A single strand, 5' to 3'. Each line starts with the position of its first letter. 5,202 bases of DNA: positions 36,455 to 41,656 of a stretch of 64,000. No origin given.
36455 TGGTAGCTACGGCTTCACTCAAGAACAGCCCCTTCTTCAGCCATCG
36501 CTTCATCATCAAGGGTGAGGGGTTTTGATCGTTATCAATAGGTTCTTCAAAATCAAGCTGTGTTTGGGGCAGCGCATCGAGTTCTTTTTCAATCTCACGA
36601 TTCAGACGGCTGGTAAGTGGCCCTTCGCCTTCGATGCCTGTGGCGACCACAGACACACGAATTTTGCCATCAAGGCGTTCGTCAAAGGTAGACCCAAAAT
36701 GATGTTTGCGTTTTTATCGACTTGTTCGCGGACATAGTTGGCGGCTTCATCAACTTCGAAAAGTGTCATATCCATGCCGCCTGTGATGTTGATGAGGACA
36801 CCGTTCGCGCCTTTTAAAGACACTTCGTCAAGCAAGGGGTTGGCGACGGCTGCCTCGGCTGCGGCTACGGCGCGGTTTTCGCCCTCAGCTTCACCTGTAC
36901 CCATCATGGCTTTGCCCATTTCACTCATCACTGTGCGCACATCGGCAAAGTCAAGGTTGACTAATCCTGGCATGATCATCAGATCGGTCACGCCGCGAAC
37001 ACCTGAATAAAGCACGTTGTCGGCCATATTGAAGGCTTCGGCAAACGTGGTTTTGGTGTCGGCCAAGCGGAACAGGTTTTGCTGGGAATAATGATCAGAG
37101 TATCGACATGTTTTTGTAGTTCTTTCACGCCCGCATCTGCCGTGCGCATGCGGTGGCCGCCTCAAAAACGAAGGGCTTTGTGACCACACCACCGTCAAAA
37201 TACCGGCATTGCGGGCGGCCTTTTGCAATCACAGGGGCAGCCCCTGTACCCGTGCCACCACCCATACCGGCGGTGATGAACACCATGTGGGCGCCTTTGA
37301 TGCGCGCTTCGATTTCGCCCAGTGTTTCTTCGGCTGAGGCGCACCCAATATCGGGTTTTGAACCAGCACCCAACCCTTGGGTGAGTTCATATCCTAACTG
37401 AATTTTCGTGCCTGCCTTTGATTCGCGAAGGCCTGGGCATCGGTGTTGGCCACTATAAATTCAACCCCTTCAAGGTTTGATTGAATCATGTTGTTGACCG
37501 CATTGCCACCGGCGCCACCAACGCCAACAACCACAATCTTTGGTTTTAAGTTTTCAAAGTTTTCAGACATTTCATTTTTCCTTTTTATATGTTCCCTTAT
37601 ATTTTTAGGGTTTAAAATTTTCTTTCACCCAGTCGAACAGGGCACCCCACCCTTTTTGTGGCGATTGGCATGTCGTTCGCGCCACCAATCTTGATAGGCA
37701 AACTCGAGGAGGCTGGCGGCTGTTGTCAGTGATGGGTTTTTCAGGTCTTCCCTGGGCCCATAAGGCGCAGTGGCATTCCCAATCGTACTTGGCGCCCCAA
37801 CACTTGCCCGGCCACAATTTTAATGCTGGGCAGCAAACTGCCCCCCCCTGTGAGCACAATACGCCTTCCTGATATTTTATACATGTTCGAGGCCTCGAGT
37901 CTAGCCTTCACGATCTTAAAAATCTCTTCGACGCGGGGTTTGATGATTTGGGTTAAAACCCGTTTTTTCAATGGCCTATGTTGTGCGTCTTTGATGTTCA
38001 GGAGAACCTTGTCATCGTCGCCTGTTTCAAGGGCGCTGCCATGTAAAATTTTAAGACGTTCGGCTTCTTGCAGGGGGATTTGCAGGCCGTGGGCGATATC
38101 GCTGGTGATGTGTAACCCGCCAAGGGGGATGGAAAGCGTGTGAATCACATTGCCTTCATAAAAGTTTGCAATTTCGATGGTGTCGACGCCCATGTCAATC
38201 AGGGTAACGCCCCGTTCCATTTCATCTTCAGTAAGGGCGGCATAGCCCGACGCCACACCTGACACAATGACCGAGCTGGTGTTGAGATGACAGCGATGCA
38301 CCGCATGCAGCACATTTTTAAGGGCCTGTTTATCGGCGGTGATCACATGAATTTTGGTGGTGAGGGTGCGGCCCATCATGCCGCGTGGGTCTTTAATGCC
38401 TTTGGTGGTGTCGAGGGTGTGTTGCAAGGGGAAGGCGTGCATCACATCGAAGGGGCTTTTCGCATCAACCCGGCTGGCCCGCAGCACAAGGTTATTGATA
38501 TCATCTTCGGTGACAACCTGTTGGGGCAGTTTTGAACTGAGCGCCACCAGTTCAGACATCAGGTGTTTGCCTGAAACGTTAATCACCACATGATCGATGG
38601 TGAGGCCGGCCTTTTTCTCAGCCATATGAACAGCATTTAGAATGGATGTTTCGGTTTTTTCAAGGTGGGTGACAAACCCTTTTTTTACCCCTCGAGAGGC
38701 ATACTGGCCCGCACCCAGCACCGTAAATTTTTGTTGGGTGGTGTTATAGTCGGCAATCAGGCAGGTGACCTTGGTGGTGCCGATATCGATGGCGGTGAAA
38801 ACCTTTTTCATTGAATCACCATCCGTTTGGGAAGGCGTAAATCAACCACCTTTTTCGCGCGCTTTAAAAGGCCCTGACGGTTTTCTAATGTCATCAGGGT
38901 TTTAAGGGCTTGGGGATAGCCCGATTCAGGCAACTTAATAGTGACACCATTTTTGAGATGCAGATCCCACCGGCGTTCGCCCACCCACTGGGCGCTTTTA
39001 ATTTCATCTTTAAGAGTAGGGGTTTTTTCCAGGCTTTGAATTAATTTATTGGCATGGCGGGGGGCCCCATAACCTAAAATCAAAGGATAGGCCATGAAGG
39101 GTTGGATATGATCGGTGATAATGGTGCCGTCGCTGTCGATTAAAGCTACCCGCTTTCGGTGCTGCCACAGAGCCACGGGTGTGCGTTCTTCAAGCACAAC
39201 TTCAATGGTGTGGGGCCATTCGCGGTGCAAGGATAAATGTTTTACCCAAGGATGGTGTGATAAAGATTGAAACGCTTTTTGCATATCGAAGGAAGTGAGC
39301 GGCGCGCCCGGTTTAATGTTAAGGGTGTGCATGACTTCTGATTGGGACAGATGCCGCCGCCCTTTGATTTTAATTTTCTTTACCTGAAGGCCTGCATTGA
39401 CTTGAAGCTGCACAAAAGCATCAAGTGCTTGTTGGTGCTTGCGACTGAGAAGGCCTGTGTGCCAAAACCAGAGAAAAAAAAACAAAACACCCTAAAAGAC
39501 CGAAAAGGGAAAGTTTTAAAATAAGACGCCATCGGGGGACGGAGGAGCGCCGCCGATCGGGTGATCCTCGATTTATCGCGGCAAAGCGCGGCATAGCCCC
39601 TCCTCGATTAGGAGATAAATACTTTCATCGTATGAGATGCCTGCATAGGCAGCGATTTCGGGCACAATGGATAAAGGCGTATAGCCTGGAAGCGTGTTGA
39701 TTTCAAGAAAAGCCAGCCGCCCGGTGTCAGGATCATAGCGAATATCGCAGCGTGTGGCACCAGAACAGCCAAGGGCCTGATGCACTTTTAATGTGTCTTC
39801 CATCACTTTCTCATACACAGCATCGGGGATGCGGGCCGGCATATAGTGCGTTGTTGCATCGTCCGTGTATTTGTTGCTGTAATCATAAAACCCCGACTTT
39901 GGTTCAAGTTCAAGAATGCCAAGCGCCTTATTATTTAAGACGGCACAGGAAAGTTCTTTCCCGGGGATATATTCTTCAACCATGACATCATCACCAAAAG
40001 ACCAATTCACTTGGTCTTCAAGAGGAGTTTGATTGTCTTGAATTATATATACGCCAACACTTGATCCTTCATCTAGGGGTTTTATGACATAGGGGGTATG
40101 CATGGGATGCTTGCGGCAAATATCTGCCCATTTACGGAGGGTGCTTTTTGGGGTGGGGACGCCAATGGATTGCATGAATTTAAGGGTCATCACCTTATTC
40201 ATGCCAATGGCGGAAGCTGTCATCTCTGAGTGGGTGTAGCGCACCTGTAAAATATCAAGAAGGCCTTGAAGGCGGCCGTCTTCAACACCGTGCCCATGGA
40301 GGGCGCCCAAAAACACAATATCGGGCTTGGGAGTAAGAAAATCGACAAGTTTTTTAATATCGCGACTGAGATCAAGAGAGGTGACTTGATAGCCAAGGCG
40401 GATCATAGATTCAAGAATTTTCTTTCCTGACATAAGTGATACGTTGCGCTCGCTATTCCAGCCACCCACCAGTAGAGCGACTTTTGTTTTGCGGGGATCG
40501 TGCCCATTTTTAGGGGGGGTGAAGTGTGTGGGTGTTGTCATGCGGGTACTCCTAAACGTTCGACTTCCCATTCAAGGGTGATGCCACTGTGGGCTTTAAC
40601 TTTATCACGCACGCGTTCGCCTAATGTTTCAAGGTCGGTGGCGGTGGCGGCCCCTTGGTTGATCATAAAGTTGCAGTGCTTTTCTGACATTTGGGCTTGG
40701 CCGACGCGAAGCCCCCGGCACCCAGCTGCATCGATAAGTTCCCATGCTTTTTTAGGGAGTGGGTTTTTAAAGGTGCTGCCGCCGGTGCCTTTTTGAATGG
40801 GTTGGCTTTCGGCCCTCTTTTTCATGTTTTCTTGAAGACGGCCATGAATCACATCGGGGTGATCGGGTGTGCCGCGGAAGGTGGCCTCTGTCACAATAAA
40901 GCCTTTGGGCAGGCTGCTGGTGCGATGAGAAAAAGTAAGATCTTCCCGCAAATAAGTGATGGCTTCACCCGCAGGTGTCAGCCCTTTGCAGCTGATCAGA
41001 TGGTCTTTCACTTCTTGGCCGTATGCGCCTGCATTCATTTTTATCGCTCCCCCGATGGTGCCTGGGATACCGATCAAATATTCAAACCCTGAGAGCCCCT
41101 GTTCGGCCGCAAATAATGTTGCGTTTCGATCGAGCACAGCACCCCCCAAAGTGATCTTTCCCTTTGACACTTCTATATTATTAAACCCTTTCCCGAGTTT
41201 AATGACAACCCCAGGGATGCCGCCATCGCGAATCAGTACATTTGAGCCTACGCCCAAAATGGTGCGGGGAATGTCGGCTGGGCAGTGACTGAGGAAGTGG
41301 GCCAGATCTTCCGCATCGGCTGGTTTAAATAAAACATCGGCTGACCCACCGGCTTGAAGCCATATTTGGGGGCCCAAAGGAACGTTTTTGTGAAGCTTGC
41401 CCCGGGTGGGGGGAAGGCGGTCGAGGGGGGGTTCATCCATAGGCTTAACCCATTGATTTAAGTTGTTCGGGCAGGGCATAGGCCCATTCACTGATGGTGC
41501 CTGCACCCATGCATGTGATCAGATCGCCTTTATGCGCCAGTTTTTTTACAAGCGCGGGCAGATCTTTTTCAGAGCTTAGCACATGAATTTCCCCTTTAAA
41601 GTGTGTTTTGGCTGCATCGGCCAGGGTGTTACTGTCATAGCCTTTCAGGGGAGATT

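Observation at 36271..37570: ftsZ carries at least 7 single-base indels but no nonsense codons once the frame is repaired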

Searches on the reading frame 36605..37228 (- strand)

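Call 51: search_protein_families(library=ncbifam, proteins=[window:36605-37228:-], max_evalue=0.01)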
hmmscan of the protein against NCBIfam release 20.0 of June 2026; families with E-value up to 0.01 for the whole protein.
window:36605-37228:- (208 aa): 1 family
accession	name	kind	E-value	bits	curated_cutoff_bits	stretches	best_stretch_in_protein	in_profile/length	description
TIGR00065.1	ftsZ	equivalog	1.9e-40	139.3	295.2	1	3-186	125-311/353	cell division protein FtsZ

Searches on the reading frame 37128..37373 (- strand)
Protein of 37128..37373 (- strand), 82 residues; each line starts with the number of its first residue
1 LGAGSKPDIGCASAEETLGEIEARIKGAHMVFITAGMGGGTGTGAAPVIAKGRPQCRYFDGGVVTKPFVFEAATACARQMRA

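Call 51: search_protein_families(library=ncbifam, proteins=[window:37128-37373:-], max_evalue=0.01)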
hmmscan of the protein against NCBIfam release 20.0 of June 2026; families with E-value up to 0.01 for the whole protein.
window:37128-37373:- (82 aa): 1 family
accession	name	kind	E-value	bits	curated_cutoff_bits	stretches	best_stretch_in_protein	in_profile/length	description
TIGR00065.1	ftsZ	equivalog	3.5e-24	85.8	295.2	1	1-76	75-150/353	cell division protein FtsZ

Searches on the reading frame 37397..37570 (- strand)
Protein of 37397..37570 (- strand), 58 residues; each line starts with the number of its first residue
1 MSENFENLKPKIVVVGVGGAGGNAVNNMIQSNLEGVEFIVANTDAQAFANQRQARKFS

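Call 51: search_protein_families(library=ncbifam, proteins=[window:37397-37570:-], max_evalue=0.01)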
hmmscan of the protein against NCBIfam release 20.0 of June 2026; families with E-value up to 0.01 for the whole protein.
window:37397-37570:- (58 aa): 3 families
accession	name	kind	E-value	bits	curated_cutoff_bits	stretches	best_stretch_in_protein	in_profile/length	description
TIGR00065.1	ftsZ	equivalog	3e-15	56.4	295.2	1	4-55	11-63/353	cell division protein FtsZ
NF058561.1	BT_2158_fam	equivalog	0.0035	16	750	1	11-57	37-83/487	glycoside 3-dehydrogenase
NF001313.0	PRK00258.2-1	equivalog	0.0098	15.4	431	1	9-53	126-168/290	shikimate dehydrogenase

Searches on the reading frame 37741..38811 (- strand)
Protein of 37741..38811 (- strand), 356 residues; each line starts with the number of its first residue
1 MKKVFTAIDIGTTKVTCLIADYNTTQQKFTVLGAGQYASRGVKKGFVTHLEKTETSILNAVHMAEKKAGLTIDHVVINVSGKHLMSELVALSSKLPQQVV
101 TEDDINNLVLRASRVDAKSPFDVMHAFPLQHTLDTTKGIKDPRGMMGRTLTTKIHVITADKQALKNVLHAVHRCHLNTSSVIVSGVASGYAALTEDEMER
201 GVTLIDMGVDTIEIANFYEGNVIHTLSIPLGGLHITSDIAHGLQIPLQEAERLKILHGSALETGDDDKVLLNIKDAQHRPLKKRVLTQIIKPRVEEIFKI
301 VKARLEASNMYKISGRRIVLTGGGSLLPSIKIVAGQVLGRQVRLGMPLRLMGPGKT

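Call 7: search_protein_families(library=ncbifam, proteins=[window:37741-38811:-])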
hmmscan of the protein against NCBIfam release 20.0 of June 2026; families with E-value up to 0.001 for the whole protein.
window:37741-38811:- (356 aa): 9 families
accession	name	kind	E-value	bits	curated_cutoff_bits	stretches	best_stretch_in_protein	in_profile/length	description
TIGR01174.1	ftsA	equivalog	2.3e-95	319.8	175.85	1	5-352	2-352/371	cell division protein FtsA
NF007009.0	PRK09472.1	equivalog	6.7e-66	223.1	409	1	2-352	7-366/420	cell division protein FtsA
NF045709.1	Amuc_1101_fam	equivalog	1.4e-10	40.7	650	1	151-266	128-244/608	Amuc_1101 family PilM-like pilus complex protein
NF011660.0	PRK15080.1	equivalog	7.4e-10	38.5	182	1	198-255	140-196/277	ethanolamine utilization protein EutJ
TIGR02529.1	EutJ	subfamily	2.6e-09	36.9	152.1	1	173-255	86-163/239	ethanolamine utilization protein EutJ family protein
TIGR01175.1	pilM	subfamily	4.5e-07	29.2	133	1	5-350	5-318/348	type IV pilus assembly protein PilM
NF010539.0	PRK13927.1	subfamily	5e-07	28.9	293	1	198-332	149-298/339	rod shape-determining protein MreB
TIGR00904.1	mreB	subfamily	1.1e-06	27.9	365.75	1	200-334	150-300/334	MreB/Mrl family cell shape determining protein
NF010540.1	PRK13929.1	exception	4.2e-05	22.8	515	1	157-331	110-295/334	rod-share determining protein MreBH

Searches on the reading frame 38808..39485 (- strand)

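Call 7: search_protein_families(library=ncbifam, proteins=[window:38808-39485:-])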
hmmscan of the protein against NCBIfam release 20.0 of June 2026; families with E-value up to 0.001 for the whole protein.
window:38808-39485:- (225 aa): 2 families
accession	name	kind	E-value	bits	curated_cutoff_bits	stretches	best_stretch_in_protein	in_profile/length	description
NF004039.0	PRK05529.1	equivalog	6.2e-10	38.7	353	1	33-136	61-164/255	cell division protein FtsQ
NF008043.0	PRK10775.1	equivalog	1.5e-09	37.4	366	1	33-200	56-226/276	cell division protein FtsQ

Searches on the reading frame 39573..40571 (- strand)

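Call 7: search_protein_families(library=ncbifam, proteins=[window:39573-40571:-])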
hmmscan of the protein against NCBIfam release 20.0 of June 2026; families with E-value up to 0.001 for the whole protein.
window:39573-40571:- (332 aa): 37 families (the best 25 are shown)
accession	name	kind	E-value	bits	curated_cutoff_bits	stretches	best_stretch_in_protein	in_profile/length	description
NF002378.0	PRK01372.1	subfamily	1.1e-97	326.4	243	1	28-327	6-303/305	D-alanine--D-alanine ligase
TIGR01205.1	D_ala_D_alaTIGR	subfamily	5e-74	249.1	245.65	1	30-322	1-314/318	D-alanine--D-alanine ligase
NF011169.0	PRK14571.1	equivalog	3.1e-63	213.9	404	1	30-325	2-295/300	D-alanyl-alanine synthetase A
NF002528.0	PRK01966.1-4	subfamily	1.4e-59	201.8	262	2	84-327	101-360/366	D-alanine--D-alanine ligase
NF000091.3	D_ala_D_ser_VanG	exception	1.2e-49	169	495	1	85-324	96-342/344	D-alanine--D-serine ligase VanG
NF002527.0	PRK01966.1-3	equivalog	1.5e-49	169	310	1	88-324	81-327/332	D-alanine--D-alanine ligase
NF011167.0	PRK14569.1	equivalog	8.8e-47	159.9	410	1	28-323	3-293/296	D-alanyl-alanine synthetase A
NF011170.0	PRK14572.1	equivalog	8e-46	156.7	489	1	83-329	89-349/351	D-alanyl-alanine synthetase A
NF000207.3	D_ala_D_ser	equivalog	4.4e-43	147.7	520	1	82-322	89-336/342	D-alanine--D-serine ligase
NF002525.0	PRK01966.1-1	equivalog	1.2e-42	146.2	457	1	84-328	100-353/364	D-alanine--D-alanine ligase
NF002526.0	PRK01966.1-2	equivalog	2.3e-39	135.3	449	1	83-323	94-345/362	D-alanine--D-alanine ligase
NF002529.0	PRK01966.1-5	equivalog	5.8e-36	124.1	472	1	85-322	87-333/348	D-alanine--D-alanine ligase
NF000206.1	D_ala_D_lac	equivalog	8.1e-34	117.1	550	1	84-323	92-338/342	D-alanine--(R)-lactate ligase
NF000093.1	D_ala_D_ser_VanN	exception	3.7e-33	115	700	1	81-322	89-337/343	D-alanine--D-serine ligase VanN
NF000032.1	D_ala_D_ser_VanL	exception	9.1e-33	113.9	750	1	82-323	93-341/349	D-alanine--D-serine ligase VanL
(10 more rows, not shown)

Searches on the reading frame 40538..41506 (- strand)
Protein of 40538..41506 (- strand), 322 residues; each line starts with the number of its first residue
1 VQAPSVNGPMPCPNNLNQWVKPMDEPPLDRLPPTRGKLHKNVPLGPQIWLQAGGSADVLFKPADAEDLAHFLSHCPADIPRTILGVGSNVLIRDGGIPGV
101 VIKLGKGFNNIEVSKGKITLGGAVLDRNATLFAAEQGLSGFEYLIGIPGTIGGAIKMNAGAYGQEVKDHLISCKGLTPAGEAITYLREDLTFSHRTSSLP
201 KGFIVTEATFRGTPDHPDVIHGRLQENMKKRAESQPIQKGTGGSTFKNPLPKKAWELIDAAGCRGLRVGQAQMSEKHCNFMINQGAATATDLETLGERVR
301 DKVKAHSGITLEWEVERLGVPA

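Call 7: search_protein_families(library=ncbifam, proteins=[window:40538-41506:-])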
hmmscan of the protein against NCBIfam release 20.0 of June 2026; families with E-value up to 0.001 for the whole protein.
window:40538-41506:- (322 aa): 7 families
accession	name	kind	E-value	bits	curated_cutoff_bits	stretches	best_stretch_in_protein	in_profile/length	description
NF010480.0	PRK13905.1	equivalog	2.1e-111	371.6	259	1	30-320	8-300/303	UDP-N-acetylmuramate dehydrogenase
TIGR00179.1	murB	equivalog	3.5e-54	184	144.5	1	53-319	10-290/290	UDP-N-acetylmuramate dehydrogenase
NF011245.0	PRK14651.1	equivalog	3.3e-49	167.5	224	1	40-315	5-266/273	UDP-N-acetylmuramate dehydrogenase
NF010479.0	PRK13904.1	equivalog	4.5e-41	141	273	1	81-316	35-256/258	UDP-N-acetylmuramate dehydrogenase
NF010478.0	PRK13903.1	equivalog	9.4e-32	110.2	231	2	37-210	14-191/362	UDP-N-acetylmuramate dehydrogenase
NF011242.0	PRK14648.1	equivalog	1.7e-30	106.4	426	2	38-176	12-155/354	UDP-N-acetylmuramate dehydrogenase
NF000755.0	PRK00046.1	equivalog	8.3e-24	83.9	277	2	55-229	21-204/343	UDP-N-acetylmuramate dehydrogenase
